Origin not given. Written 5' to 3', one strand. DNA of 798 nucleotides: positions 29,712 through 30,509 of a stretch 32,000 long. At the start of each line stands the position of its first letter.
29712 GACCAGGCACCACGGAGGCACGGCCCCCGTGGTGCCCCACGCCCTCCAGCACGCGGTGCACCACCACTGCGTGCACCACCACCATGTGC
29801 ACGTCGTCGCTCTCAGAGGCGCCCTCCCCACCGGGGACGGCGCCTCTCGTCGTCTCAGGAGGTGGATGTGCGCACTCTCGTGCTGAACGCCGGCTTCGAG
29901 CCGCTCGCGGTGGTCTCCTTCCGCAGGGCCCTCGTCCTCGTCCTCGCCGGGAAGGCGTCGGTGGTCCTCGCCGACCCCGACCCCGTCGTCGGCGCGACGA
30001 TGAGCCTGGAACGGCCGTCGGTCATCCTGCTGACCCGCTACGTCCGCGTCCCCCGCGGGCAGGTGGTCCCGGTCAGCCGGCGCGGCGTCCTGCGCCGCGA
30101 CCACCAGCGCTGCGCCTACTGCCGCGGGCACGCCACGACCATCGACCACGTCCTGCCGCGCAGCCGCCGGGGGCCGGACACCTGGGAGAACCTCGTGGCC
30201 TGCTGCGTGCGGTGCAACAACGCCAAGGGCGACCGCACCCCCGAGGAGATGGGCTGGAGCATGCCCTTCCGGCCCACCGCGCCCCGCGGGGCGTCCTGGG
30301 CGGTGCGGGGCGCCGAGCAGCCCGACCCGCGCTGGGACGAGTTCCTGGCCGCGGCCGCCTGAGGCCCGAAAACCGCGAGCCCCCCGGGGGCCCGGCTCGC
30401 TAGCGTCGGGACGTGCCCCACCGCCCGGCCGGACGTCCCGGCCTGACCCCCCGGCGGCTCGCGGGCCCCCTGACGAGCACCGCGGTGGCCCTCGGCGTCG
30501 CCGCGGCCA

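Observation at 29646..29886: Promoter- and SD-equipped 58-codon histidine-rich sORF overlapping a conserved-type small HNH nuclease gene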

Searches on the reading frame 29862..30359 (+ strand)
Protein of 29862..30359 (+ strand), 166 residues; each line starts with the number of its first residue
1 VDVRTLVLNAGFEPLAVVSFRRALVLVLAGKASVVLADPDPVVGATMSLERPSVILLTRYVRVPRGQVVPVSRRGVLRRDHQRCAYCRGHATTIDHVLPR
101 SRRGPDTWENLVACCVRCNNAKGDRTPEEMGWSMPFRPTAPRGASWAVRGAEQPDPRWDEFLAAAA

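Call 6: search_protein_families(library=pfam, proteins=[window:29862-30359:+], max_evalue=0.1)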
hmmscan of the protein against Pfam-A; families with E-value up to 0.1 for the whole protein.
window:29862-30359:+ (166 aa): 4 families
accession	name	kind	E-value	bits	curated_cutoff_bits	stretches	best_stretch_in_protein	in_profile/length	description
PF01844.29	HNH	-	1.9e-11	44.3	21.4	1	84-125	1-47/47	HNH endonuclease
PF14279.12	HNH_5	-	4.9e-11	42.8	27.5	1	84-130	1-51/56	HNH endonuclease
PF13395.12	HNH_4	-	1.1e-08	35.4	22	1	91-127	17-53/54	HNH endonuclease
PF20658.2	MSG_insertion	-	0.093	13.4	24.8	0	22-58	39-75/76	Malate synthase G, alpha-beta insertion domain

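Call 7: find_related_loci(query=window:29862-30359:+, collection=genome_contigs, flank=3000)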
Query window:29862-30359:+ (166 aa) in genome_contigs; peptide patterns used: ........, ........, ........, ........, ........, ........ (x = any residue, [..] = any of these).
386 stretches matched a pattern; 187 encode a relative of the query (tblastn E <= 1e-3); the best 80 are kept; 80 distinct loci.
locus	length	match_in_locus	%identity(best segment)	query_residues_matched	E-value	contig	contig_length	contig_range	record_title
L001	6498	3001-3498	93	1-166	7e-103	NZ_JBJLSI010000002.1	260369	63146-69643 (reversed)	Kineococcus sp. SYSU DK003 NODE_2_length_260369_cov_28.505568, whole genome shotgun sequence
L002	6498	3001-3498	92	1-166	5e-102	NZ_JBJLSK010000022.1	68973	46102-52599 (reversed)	Kineococcus sp. SYSU DK001 NODE_22_length_68973_cov_26.348038, whole genome shotgun sequence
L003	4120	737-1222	93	1-162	8e-102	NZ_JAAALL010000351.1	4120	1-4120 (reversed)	Kineococcus vitellinus strain T13 NODE_351_length_4120_cov_8.889807, whole genome shotgun sequence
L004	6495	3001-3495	90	1-165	7e-101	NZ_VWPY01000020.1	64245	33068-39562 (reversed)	Kineococcus rubinsiae strain B12 scaffold_19, whole genome shotgun sequence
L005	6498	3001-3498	92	1-166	5e-101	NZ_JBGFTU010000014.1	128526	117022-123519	Kineococcus halophytocola strain LSe6-4 NODE_14_length_128526_cov_48.385361, whole genome shotgun sequence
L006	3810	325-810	93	1-162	3e-100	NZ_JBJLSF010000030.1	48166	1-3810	Kineococcus sp. SYSU DK006 NODE_30_length_48166_cov_32.479173, whole genome shotgun sequence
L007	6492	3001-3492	94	3-166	3e-100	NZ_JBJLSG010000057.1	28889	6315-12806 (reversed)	Kineococcus sp. SYSU DK005 NODE_57_length_28889_cov_22.742925, whole genome shotgun sequence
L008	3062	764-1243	94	3-162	3e-102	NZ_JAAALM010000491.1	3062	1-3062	Kineococcus indalonis strain T90 NODE_491_length_3062_cov_5.928109, whole genome shotgun sequence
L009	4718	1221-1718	92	1-166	6e-100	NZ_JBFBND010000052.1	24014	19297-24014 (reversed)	Kineococcus sp. NPDC059986 NPDC059986_T2_D7.ctg-0052, whole genome shotgun sequence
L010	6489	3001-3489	91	3-165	2e-99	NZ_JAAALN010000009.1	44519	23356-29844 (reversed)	Kineococcus siccus strain R8 NODE_9_length_44519_cov_10.418251, whole genome shotgun sequence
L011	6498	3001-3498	91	1-166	1e-99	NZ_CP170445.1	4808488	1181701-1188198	Kineococcus sp. DHX-1 chromosome, complete genome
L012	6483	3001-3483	93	1-161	1e-99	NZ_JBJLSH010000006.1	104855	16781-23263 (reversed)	Kineococcus sp. SYSU DK004 NODE_6_length_104855_cov_28.750267, whole genome shotgun sequence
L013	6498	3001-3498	91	1-166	2e-99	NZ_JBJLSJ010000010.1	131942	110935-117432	Kineococcus sp. SYSU DK002 NODE_10_length_131942_cov_28.536783, whole genome shotgun sequence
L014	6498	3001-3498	92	1-166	9e-101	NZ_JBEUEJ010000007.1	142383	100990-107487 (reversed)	Kineococcus terrestris strain KCTC 39738 NODE_7_length_142383_cov_26.021489, whole genome shotgun sequence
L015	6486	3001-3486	92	1-162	7e-99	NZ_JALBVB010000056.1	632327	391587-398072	Kineococcus sp. TRM81007 661, whole genome shotgun sequence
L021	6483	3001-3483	87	2-162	9e-94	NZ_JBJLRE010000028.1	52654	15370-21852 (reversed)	Kineococcus gynurae strain NBRC 103943 NODE_28_length_52654_cov_56.659585, whole genome shotgun sequence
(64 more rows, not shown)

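Call 18: search_protein_families(library=ncbifam, proteins=[window:29862-30359:+], max_evalue=1)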
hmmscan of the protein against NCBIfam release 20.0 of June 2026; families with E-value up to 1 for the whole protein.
window:29862-30359:+ (166 aa): 6 families
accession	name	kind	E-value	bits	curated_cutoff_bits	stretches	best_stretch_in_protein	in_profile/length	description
NF040563.1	guided_IscB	equivalog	1.3e-12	47.5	175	1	73-130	184-243/314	RNA-guided endonuclease IscB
NF049971.1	CRISPR_Cas9d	exception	4.1e-12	45.5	375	1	91-129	562-600/986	type II CRISPR RNA-guided endonuclease Cas9d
TIGR01865.2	cas_Csn1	equivalog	8.6e-07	27.6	100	1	91-130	593-632/1070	type II CRISPR RNA-guided endonuclease Cas9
TIGR02646.1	TIGR02646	subfamily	0.00012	22.2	52.15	1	77-120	20-69/144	retron system putative HNH endonuclease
NF041761.1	PtuB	equivalog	0.042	13.7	150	1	81-120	45-92/218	retron Ec78 anti-phage system effector HNH endonuclease PtuB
NF052489.1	TAtMazFAgrob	equivalog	0.067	13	150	1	32-93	9-71/118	type II toxin-antitoxin system toxin MazF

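Call 24: find_homologous_proteins(query=window:29868-30359:+, max_evalue=1e-10)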
Query window:29868-30359:+ (164 aa): 4490 proteins with E <= 1e-10 among 4703 candidates; the best 120 are listed.
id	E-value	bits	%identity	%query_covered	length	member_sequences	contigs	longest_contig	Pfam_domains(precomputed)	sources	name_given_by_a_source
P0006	6.2e-97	340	91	100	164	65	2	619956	PF13395.13,PF01844.30,PF14279.13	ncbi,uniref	ncbi:HNH endonuclease [Kineococcus sp. TBRC 1896]|uniref:HNH endonuclease n=1 Tax=Kineococcus mangro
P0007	6.2e-91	320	85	100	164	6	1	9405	PF13395.13,PF01844.30,PF14279.13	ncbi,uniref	ncbi:HNH endonuclease [Kineococcus glutinatus]|uniref:HNH endonuclease n=1 Tax=Kineococcus glutinatu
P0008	7.3e-81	288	79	100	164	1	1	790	PF13395.13,PF01844.30,PF14279.13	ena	-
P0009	7.0e-79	281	77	100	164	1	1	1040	PF13395.13,PF01844.30,PF14279.13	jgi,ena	-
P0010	8.3e-79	281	76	100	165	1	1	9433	PF13395.13,PF01844.30,PF14279.13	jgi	jgi:5-methylcytosine-specific restriction endonuclease McrA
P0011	5.4e-78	278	75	100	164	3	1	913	PF13395.13,PF01844.30,PF14279.13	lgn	-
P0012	4.0e-77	276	76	100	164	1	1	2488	PF13395.13,PF01844.30,PF14279.13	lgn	-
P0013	5.4e-77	275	74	100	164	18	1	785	PF13395.13,PF01844.30,PF14279.13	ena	-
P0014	7.1e-77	275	74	100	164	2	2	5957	PF13395.13,PF01844.30,PF14279.13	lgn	-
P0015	1.1e-76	274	75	100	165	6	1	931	PF13395.13,PF01844.30,PF14279.13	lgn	-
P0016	1.9e-76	273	76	100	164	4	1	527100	PF13395.13,PF01844.30,PF14279.13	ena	-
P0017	4.3e-76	272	74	99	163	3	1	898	PF13395.13,PF01844.30,PF14279.13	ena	-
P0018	6.3e-76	272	76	100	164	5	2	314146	PF13395.13,PF01844.30,PF14279.13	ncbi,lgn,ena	-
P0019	1.2e-75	271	74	100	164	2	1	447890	PF13395.13,PF01844.30,PF14279.13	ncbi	ncbi:MAG: HNH endonuclease [Kineosporiaceae bacterium]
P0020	1.3e-75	271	74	100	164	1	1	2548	PF13395.13,PF01844.30,PF14279.13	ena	-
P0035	6.1e-75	268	73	100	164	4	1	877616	PF13395.13,PF01844.30,PF14279.13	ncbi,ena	-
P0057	3.2e-74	266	71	99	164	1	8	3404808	PF13395.13,PF01844.30,PF14279.13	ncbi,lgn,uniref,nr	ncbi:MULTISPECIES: HNH endonuclease [unclassified Curtobacterium]|uniref:HNH endonuclease n=1 Tax=un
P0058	3.4e-74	266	74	100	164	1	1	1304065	PF13395.13,PF01844.30,PF14279.13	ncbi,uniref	ncbi:HNH endonuclease [Spongisporangium articulatum]|uniref:HNH endonuclease n=1 Tax=Spongisporangiu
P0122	2.6e-72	260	72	100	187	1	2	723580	PF13395.13,PF01844.30,PF14279.13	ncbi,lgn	-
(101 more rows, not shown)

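Call 25: find_encoding_contigs(protein=P0058, flank=4000, max_places=1)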
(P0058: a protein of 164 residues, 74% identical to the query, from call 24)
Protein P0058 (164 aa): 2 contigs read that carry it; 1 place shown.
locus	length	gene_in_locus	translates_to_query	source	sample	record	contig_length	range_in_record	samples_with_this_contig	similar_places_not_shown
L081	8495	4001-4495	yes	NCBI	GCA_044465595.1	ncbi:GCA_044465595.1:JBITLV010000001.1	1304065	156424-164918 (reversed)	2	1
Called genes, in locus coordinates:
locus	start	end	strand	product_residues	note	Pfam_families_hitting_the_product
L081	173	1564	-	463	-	PF00875:DNA_photolyase, PF03441:FAD_binding_7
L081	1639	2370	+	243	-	-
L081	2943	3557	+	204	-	PF00877:NLPC_P60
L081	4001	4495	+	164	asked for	PF01844:HNH, PF13395:HNH_4, PF14279:HNH_5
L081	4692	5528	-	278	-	PF01263:Aldose_epim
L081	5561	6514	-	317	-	PF01545:Cation_efflux, PF16916:ZT_dimer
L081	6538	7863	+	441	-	-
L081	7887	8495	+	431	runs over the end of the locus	PF02403:Seryl_tRNA_N, PF00587:tRNA-synt_2b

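Call 26: find_encoding_contigs(protein=P0057, flank=4000, max_places=1)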
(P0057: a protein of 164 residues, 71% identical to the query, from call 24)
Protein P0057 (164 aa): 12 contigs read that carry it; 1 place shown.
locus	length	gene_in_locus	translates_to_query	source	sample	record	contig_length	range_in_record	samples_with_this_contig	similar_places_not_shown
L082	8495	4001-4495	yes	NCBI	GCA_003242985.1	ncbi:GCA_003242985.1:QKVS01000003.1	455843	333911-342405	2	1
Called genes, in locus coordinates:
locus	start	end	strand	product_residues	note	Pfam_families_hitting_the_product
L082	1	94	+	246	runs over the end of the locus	-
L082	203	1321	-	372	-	PF00266:Aminotran_5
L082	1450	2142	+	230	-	PF01325:Fe_dep_repress, PF12802:MarR_2 (weak), PF02742:Fe_dep_repr_C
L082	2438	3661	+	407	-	PF00877:NLPC_P60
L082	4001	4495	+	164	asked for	PF01844:HNH, PF13395:HNH_4, PF14279:HNH_5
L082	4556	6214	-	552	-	PF00652:Ricin_B_lectin, PF14200:RicinB_lectin_2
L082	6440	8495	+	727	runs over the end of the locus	PF02837:Glyco_hydro_2_N, PF22666:Glyco_hydro_2_N2, PF00703:Glyco_hydro_2 (weak), PF02836:Glyco_hydro_2_C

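Call 49: search_solved_structures(query=window:29868-30359:+, max_evalue=0.01)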
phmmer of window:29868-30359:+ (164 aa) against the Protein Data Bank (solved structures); distinct sequences matched with E-value up to 0.01: 15.
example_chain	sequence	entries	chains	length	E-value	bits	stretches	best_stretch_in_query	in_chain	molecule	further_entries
9k30_A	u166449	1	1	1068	1.2e-08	38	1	80-137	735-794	TbaIscB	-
8w2z_A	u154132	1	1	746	1.6e-07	34.4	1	69-131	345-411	HNH nuclease domain-containing protein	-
8zq9_B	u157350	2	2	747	1.6e-07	34.4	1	69-131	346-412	a protein | HNH nuclease domain-containing protein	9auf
9k31_A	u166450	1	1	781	1.8e-07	34.2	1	78-162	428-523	YnpsCas9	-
8w2s_A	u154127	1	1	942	2.1e-07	34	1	69-131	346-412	HNH nuclease domain-containing protein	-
9k32_A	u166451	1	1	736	2.3e-07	33.8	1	73-130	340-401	HNH nuclease domain-containing protein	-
9lgi_A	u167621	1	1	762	5e-07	32.8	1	71-129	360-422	HNH nuclease domain-containing protein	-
8zdr_C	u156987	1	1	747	2.9e-06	30.3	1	69-131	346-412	a protein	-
4h9d_A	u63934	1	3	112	0.0026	20.7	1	88-127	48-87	HNH endonuclease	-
8yb6_A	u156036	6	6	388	0.0035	20.3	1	75-119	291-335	CRISPR system Cascade subunit CasD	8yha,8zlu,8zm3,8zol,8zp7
8f43_A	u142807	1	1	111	0.0054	19.6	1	91-127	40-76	CRISPR-associated endonuclease Cas9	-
4ogc_A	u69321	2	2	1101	0.0062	19.4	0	73-126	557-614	HNH endonuclease domain protein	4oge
8zp9_B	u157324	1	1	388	0.007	19.3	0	75-119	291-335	CRISPR system Cascade subunit CasD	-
9jxs_B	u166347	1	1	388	0.0075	19.2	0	75-119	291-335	CRISPR system Cascade subunit CasD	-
10vb_A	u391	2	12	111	0.0075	19.2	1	91-127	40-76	CRISPR-associated endonuclease Cas9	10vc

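Call 57: predict_structure(alignment_id=A4)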
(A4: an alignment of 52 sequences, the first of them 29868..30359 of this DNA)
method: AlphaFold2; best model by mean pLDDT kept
length: 164 residues; sequences in the alignment: 52
mean_pLDDT: 43.9   pTM: 0.40
mean pLDDT of the five models: 43.9, 42.1, 41.7, 41.4, 32.6
residues with pLDDT >= 90: 0; 70-90: 13; 50-70: 30; < 50: 121
segments of 3 or more residues with pLDDT < 50: 1-80, 89-98, 136-153, 155-164
pLDDT, mean of each block of 10 residues (from residue 1): 29 38 39 41 32 28 32 39 60 44 54 63 76 49 37 45 35
secondary structure, 60 per line:
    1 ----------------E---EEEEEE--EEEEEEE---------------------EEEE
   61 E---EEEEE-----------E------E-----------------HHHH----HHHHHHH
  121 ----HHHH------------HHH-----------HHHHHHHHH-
elements in order: E21-26 E29-35 E57-61 E65-69 H106-109 H114-120 H125-128 H155-163

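Call 59: search_solved_structures(query=A4, max_evalue=1, show_alignments=3)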
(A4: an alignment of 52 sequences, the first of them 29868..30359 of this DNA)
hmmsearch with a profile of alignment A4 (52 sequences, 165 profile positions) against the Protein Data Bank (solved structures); distinct sequences matched with E-value up to 1: 51.
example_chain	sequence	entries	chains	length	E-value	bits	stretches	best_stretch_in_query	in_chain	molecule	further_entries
9k30_A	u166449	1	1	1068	8.4e-12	48.4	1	81-142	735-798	TbaIscB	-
9k32_A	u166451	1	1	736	5.1e-11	45.8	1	74-131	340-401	HNH nuclease domain-containing protein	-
8w2z_A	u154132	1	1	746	5.9e-11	45.6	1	73-132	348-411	HNH nuclease domain-containing protein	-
8zq9_B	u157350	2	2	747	5.9e-11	45.6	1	73-132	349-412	a protein | HNH nuclease domain-containing protein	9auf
8w2s_A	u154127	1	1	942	8.2e-11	45.1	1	73-132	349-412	HNH nuclease domain-containing protein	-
9lgi_A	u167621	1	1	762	2e-10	43.9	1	73-130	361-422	HNH nuclease domain-containing protein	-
8zdr_C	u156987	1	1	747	1.2e-09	41.4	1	73-132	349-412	a protein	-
9k31_A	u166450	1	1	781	2.6e-09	40.3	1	79-159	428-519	YnpsCas9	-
4h9d_A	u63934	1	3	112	4.3e-06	29.8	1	81-132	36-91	HNH endonuclease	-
8d2k_A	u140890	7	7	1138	5.4e-05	26.2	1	77-124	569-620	CRISPR-associated endonuclease, Csn1 family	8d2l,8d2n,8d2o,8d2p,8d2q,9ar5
8f43_A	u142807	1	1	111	0.00039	23.4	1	92-129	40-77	CRISPR-associated endonuclease Cas9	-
10vb_A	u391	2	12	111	0.00046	23.2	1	92-129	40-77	CRISPR-associated endonuclease Cas9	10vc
8yb6_A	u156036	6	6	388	0.00065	22.7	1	75-120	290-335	CRISPR system Cascade subunit CasD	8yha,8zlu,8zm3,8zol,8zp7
9jxs_B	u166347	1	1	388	0.00069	22.6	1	75-120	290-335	CRISPR system Cascade subunit CasD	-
9k2z_A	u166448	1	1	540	0.00071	22.6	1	71-136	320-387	HfmIscB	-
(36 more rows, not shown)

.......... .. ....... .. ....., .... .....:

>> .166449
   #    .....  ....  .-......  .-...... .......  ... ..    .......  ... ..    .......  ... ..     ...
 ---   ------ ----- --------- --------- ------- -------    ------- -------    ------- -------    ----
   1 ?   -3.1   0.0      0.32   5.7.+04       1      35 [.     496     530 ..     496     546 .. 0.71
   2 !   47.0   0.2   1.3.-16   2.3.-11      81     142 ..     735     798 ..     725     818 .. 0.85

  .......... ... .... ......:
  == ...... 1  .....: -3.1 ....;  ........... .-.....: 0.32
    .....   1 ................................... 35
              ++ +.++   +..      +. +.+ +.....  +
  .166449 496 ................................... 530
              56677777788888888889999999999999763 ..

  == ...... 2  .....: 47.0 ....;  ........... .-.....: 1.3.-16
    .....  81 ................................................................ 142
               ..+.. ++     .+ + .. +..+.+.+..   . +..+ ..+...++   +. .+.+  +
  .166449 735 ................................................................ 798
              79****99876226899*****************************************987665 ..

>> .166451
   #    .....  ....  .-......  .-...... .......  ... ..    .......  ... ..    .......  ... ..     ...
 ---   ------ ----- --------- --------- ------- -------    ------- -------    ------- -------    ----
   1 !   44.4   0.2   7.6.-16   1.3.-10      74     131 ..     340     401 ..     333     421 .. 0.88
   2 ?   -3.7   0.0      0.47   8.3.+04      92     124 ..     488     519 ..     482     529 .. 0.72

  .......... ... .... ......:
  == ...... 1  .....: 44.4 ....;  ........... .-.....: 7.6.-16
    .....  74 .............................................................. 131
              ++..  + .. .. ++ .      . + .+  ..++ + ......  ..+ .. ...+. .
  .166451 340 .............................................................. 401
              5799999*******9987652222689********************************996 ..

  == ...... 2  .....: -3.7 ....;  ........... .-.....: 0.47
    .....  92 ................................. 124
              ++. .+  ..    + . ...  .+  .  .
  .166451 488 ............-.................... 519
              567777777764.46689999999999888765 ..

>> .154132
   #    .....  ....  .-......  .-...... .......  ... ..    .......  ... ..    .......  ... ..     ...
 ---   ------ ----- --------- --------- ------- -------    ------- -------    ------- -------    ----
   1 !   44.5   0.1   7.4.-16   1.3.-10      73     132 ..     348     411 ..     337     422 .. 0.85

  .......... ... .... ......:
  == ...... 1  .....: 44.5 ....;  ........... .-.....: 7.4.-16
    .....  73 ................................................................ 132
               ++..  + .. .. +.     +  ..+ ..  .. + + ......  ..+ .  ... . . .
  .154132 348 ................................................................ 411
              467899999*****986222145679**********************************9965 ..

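Call 77: find_encoding_contigs(protein=P0122, flank=700, max_places=1)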
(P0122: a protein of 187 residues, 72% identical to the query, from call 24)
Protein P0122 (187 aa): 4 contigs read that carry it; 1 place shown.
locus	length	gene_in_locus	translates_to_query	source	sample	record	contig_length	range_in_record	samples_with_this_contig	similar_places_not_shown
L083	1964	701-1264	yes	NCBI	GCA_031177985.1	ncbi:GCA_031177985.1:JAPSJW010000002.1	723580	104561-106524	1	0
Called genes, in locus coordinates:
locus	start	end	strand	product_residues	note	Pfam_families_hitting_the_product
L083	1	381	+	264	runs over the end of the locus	PF00877:NLPC_P60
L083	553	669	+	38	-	-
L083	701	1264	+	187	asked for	PF01844:HNH, PF13395:HNH_4, PF14279:HNH_5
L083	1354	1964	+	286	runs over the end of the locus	PF05257:CHAP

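Call 78: find_encoding_contigs(protein=P0019, flank=700, max_places=1)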
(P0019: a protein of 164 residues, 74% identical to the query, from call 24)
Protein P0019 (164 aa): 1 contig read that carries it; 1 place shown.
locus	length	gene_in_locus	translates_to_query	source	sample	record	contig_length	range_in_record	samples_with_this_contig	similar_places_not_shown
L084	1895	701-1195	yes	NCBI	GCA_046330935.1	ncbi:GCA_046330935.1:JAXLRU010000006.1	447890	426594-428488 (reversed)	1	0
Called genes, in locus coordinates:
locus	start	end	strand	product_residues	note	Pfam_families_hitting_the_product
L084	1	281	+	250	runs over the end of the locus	PF00877:NLPC_P60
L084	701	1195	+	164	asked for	PF01844:HNH, PF14279:HNH_5, PF13395:HNH_4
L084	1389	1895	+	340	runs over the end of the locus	PF03631:Virul_fac_BrkB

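Call 79: find_encoding_contigs(protein=P0016, flank=700, max_places=1)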
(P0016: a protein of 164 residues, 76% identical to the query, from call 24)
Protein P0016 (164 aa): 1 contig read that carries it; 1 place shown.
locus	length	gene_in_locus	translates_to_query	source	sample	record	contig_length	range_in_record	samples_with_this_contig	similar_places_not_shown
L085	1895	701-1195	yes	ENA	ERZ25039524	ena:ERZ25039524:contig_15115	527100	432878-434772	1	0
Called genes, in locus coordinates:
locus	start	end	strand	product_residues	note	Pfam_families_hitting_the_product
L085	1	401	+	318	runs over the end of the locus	PF00877:NLPC_P60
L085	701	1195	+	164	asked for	PF01844:HNH, PF13395:HNH_4, PF14279:HNH_5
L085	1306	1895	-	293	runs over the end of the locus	PF01263:Aldose_epim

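Call 80: find_encoding_contigs(protein=P0035, flank=700, max_places=1)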
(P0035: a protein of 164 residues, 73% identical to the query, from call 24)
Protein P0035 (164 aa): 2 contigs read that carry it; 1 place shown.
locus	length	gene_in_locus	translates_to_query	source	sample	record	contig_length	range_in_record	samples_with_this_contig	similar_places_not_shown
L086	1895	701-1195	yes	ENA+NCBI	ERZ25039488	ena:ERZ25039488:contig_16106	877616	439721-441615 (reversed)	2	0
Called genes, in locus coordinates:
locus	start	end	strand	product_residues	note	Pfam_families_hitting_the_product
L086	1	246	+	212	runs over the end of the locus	PF00877:NLPC_P60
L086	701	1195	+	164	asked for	PF01844:HNH, PF13395:HNH_4, PF14279:HNH_5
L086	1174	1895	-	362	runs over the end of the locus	PF00291:PALP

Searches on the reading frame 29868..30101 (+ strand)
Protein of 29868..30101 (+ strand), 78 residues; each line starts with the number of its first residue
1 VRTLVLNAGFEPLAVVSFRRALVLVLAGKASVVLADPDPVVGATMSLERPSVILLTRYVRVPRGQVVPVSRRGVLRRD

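Call 58: search_protein_families(library=pfam, proteins=[window:29868-30101:+], max_evalue=10)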
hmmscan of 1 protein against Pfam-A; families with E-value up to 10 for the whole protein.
seq(78 aa): 1 family
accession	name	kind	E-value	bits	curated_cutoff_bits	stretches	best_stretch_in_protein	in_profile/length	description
PF20658.2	MSG_insertion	-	0.036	14.7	24.8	1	20-56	39-75/76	Malate synthase G, alpha-beta insertion domain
